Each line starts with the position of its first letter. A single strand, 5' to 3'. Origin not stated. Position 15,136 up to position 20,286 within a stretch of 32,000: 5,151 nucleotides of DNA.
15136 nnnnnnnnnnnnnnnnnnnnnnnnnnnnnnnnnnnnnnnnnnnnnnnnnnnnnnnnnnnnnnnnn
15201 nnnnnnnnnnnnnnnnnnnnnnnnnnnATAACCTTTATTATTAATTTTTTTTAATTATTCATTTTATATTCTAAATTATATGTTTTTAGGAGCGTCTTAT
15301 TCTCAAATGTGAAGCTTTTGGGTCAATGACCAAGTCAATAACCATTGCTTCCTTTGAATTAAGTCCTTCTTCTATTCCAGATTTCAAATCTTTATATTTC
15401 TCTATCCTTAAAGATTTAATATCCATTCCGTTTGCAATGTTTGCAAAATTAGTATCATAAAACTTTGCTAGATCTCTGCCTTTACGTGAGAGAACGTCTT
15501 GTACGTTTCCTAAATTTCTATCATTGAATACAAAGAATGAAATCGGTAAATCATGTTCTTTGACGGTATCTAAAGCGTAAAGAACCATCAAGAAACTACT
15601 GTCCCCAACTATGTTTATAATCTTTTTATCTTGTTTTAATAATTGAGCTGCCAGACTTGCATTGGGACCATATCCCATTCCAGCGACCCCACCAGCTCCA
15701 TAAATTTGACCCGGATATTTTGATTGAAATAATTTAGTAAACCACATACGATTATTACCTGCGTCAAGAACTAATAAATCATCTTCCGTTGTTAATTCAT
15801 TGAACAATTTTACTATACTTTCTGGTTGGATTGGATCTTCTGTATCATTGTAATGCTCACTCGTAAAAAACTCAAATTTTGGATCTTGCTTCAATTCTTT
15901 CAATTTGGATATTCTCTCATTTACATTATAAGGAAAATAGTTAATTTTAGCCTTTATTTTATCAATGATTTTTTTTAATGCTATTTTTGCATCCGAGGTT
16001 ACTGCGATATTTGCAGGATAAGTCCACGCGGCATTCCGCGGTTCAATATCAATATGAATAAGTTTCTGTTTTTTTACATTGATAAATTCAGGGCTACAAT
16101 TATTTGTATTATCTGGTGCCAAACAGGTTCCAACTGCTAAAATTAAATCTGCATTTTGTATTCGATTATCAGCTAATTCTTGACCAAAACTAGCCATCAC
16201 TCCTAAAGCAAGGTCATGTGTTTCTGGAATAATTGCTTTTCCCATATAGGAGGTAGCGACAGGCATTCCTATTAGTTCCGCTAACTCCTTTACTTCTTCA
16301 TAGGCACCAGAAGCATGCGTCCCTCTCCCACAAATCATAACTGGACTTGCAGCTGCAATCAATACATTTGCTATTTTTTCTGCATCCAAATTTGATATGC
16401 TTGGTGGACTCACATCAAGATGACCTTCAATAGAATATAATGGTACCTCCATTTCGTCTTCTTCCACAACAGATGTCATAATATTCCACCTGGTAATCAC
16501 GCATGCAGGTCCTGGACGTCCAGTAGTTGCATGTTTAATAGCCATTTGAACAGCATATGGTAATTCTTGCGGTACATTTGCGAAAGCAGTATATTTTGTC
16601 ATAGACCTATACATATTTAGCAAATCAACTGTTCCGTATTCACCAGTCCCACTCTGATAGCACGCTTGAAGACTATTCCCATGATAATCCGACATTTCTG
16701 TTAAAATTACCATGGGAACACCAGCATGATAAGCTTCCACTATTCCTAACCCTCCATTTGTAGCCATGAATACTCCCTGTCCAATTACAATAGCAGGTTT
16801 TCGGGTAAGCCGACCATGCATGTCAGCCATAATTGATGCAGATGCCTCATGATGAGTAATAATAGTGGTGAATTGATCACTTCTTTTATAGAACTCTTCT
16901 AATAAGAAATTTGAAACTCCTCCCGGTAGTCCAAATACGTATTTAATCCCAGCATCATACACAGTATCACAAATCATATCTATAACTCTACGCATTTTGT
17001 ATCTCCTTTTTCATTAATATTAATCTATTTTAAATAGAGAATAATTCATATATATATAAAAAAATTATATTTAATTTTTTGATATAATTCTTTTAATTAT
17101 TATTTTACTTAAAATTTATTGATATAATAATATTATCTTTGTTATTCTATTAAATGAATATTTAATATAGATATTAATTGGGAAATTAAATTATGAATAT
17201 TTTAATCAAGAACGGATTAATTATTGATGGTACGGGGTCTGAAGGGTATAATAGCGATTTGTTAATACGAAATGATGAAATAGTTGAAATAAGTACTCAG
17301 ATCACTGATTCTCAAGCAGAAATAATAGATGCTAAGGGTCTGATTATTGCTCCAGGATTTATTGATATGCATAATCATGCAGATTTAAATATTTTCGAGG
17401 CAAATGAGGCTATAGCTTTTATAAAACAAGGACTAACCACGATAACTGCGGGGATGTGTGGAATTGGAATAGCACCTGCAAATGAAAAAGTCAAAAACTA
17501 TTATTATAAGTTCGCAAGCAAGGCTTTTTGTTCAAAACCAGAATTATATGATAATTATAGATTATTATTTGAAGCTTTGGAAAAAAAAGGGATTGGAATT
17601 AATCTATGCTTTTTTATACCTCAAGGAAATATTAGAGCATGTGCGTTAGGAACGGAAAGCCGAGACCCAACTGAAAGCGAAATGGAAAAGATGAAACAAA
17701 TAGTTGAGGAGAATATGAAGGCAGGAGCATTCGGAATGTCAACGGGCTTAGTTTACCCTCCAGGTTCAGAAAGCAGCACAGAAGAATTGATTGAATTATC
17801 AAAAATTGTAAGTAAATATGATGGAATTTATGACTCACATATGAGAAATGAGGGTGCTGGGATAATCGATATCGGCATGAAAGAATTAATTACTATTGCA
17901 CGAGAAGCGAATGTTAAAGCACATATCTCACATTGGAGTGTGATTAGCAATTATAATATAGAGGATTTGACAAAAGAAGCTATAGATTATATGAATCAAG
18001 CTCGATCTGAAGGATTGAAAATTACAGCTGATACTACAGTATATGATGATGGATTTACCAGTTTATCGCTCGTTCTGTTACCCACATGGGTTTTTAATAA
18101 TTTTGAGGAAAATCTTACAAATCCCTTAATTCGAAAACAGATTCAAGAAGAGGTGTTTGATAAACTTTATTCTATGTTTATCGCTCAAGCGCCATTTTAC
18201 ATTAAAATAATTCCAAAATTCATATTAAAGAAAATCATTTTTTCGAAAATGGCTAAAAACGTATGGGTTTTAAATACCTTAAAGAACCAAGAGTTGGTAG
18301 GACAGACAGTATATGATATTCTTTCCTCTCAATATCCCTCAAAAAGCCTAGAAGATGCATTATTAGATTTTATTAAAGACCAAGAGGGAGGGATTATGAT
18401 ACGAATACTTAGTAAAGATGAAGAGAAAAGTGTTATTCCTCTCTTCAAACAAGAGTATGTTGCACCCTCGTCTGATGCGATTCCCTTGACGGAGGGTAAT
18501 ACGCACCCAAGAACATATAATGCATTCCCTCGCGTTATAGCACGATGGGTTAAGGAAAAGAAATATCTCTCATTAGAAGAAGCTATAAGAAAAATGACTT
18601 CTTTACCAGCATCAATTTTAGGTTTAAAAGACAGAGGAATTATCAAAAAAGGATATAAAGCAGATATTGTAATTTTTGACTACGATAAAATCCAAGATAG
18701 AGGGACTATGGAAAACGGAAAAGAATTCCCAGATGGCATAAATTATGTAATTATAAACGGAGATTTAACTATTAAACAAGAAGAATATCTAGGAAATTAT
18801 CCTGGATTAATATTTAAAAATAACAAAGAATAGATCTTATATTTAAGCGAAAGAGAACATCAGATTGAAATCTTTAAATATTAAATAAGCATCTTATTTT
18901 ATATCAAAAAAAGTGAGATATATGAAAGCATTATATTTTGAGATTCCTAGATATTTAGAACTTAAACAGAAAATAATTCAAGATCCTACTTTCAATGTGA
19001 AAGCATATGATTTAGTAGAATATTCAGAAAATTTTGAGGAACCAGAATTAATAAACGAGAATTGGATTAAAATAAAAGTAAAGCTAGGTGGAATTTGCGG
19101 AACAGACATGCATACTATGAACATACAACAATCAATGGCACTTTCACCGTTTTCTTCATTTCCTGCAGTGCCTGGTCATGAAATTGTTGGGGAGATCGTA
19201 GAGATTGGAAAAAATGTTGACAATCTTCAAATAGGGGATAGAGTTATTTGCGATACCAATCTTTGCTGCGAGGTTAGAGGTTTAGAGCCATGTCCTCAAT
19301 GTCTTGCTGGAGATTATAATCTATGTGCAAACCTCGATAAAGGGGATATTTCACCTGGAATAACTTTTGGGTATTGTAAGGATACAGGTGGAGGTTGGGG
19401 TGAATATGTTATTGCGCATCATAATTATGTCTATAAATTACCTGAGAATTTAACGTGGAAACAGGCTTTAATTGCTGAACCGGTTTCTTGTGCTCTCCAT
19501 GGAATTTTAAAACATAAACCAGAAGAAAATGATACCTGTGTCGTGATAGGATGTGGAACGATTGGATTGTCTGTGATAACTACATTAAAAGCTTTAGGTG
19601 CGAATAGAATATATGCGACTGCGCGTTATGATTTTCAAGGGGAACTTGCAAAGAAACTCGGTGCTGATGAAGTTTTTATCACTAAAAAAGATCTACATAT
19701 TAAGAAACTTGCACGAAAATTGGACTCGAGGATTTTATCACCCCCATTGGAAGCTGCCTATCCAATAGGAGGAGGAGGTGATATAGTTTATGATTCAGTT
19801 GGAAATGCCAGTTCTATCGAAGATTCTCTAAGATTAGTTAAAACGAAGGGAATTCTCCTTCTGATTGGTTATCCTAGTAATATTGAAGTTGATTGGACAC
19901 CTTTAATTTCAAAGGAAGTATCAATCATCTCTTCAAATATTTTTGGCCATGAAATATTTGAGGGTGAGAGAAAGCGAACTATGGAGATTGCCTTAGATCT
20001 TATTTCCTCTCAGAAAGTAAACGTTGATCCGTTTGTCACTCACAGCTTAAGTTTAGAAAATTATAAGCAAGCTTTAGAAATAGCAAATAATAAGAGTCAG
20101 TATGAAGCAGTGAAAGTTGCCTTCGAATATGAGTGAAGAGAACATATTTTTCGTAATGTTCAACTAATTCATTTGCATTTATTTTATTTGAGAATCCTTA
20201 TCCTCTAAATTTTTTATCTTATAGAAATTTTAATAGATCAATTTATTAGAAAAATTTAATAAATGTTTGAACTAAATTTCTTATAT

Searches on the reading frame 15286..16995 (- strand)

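Call 8: search_protein_families(library=pfam, proteins=[window:15286-16995:-], max_evalue=0.01)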
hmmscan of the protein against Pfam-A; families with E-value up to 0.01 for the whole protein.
window:15286-16995:- (569 aa): 3 families
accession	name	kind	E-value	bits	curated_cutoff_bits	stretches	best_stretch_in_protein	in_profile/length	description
PF00205.28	TPP_enzyme_M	-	4.8e-34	117.5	30.4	1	206-342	2-136/137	Thiamine pyrophosphate enzyme, central domain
PF02775.26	TPP_enzyme_C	-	7.2e-30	104.2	21.9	1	411-554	1-150/151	Thiamine pyrophosphate enzyme, C-terminal TPP binding domain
PF02776.23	TPP_enzyme_N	-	2.3e-22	79.4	26.8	1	4-108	3-106/119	Thiamine pyrophosphate enzyme, N-terminal TPP binding domain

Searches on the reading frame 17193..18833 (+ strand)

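Call 8: search_protein_families(library=pfam, proteins=[window:17193-18833:+], max_evalue=0.01)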
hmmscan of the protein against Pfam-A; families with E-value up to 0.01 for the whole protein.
window:17193-18833:+ (546 aa): 2 families
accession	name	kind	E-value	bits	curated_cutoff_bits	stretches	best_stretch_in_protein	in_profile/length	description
PF07969.17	Amidohydro_3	-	3e-24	86.8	29.7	2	425-524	371-469/472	Amidohydrolase family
PF01979.26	Amidohydro_1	-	7.5e-18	65.3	25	2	452-524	275-343/345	Amidohydrolase family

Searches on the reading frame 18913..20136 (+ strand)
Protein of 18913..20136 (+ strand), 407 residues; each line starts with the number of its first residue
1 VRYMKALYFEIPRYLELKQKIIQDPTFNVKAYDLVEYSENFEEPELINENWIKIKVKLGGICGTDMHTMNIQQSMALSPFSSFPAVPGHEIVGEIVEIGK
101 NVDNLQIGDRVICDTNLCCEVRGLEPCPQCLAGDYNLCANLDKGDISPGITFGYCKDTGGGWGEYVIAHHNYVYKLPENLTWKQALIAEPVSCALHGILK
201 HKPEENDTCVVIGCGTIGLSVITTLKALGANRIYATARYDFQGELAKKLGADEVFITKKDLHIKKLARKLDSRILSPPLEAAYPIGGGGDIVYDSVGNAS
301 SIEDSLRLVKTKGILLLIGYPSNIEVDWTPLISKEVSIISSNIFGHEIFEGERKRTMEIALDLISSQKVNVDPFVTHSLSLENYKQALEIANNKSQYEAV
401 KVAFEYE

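Call 8: search_protein_families(library=pfam, proteins=[window:18913-20136:+], max_evalue=0.01)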
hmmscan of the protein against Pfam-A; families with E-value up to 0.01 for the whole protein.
window:18913-20136:+ (407 aa): 5 families
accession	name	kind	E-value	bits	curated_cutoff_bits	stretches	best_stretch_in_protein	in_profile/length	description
PF08240.17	ADH_N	-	3.6e-25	88.7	23.5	1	49-178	2-104/104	Alcohol dehydrogenase GroES-like domain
PF00107.32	ADH_zinc_N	-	1.4e-18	67.5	31.8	1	217-349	2-120/129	Zinc-binding dehydrogenase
PF16912.11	Glu_dehyd_C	-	1.1e-08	35.3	34.9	1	205-393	30-203/211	Glucose dehydrogenase C-terminus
PF13602.12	ADH_zinc_N_2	-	4.4e-05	24.9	27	1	286-390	21-122/134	Zinc-binding dehydrogenase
PF02826.25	2-Hacid_dh_C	-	0.0062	16.4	25.1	1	205-239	35-69/178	D-isomer specific 2-hydroxyacid dehydrogenase, NAD binding domain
